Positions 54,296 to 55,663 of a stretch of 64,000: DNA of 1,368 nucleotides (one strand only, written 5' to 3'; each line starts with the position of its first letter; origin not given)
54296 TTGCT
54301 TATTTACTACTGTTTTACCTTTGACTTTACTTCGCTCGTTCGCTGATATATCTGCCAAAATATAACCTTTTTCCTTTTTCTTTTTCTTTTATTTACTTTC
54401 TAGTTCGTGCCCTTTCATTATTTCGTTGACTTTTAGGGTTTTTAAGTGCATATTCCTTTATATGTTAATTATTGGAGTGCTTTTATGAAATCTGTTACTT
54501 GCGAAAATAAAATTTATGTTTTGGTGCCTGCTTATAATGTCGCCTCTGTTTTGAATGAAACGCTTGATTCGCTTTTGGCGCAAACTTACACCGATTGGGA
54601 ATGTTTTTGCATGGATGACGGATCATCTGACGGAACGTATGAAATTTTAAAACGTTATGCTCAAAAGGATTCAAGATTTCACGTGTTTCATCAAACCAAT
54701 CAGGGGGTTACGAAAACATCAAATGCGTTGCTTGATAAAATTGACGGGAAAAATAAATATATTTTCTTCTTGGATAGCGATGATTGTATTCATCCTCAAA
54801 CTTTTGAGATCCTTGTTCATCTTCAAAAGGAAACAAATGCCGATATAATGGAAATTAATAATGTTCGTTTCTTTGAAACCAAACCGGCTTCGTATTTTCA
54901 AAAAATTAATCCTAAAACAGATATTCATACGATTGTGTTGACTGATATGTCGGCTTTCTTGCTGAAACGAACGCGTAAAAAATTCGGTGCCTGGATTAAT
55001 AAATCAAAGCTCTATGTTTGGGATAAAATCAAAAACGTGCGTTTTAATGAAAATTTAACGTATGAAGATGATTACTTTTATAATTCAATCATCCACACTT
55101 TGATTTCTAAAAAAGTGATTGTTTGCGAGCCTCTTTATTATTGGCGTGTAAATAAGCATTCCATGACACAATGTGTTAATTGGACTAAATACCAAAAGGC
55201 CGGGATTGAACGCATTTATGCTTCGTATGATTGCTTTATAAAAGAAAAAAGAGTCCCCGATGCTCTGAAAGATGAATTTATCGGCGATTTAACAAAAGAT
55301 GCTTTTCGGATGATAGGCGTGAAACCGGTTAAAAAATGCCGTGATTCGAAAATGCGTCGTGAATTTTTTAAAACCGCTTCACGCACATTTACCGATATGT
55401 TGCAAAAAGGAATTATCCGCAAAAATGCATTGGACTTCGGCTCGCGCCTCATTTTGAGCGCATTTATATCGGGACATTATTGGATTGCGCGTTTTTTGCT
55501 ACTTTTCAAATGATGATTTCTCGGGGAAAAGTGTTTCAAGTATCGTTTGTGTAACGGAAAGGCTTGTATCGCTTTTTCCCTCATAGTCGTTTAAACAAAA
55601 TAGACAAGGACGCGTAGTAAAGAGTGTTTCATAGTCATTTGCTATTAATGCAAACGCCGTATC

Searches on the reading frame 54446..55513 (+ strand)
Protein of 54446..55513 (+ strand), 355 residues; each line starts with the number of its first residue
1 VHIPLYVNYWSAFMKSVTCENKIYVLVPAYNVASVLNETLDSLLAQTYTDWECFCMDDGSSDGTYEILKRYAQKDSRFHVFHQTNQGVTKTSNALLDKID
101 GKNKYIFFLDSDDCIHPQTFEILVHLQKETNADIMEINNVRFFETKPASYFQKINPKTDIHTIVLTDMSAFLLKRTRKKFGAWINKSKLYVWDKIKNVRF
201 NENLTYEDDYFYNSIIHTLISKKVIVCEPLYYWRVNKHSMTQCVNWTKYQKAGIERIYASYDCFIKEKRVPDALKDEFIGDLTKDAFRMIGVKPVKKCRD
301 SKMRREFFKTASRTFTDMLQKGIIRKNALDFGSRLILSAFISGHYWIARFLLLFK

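Call 39: search_protein_families(library=ncbifam, proteins=[window:54446-55513:+], max_evalue=0.00001)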
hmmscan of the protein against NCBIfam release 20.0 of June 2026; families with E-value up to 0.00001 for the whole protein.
window:54446-55513:+ (355 aa): 15 families
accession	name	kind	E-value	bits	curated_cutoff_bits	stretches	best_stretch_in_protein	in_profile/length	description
NF007482.0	PRK10073.1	equivalog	1.4e-26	93.3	423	1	20-242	5-224/334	glycosyltransferase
NF047683.1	TeichurnBiosyTuaG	equivalog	5.5e-23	81.9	400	1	20-130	5-114/252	teichuronic acid biosynthesis protein TuaG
TIGR03937.1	PgaC_IcaA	equivalog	8.1e-17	61.3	422.3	1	20-127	44-151/407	poly-beta-1,6-N-acetyl-D-glucosamine synthase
NF053739.1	GlytfEpsEBac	equivalog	2.6e-15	56.1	450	1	22-131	2-112/265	glycosyltransferase EpsE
NF050050.1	ProtGlycPglI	equivalog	1.1e-14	54.6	500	1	22-207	3-177/306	GalNAc(5)-diNAcBac-PP-undecaprenol beta-1,3-glucosyltransferase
NF041875.1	EPS_EpsD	equivalog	3.2e-11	43.2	370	1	25-128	3-103/325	exopolysaccharide biosynthesis glycosyltransferase EpsD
NF038302.1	EPS_HpsE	equivalog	8.3e-11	41.4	300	1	23-156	3-141/307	hormogonium polysaccharide biosynthesis glycosyltransferase HpsE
TIGR03111.1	glyc2_xrt_Gpos1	hypoth_equivalog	7.2e-09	34.9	363.95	1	21-230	49-262/439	TIGR03111 family XrtG-associated glycosyltransferase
TIGR03469.1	HpnB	hypoth_equivalog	7.5e-09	35.1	379.25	1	21-134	44-167/386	hopene-associated glycosyltransferase HpnB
NF045692.1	OglycostaseCruG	equivalog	1e-07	31.3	600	1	22-137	42-162/386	2'-O-glycosyltransferase CruG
NF007453.0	PRK10018.1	equivalog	9.9e-07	28.7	382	1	22-132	7-116/280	colanic acid biosynthesis glycosyltransferase WcaA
TIGR04017.1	WcaA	equivalog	1.4e-06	28.1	495.75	1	22-135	6-118/279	colanic acid biosynthesis glycosyltransferase WcaA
TIGR04283.1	glyco_like_mftF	equivalog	1.7e-06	27.8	182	1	25-146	3-115/221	TIGR04283 family arsenosugar biosynthesis glycosyltransferase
NF047588.1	GlcsyltransPgfSStrep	equivalog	4.2e-06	26.2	500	1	22-154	2-136/308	glycosyltransferase PgfS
NF041394.1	GtaseAglG_Halo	equivalog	7.5e-06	25.4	440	0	32-132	14-112/304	glucosyl-dolichyl phosphate glucuronosyltransferase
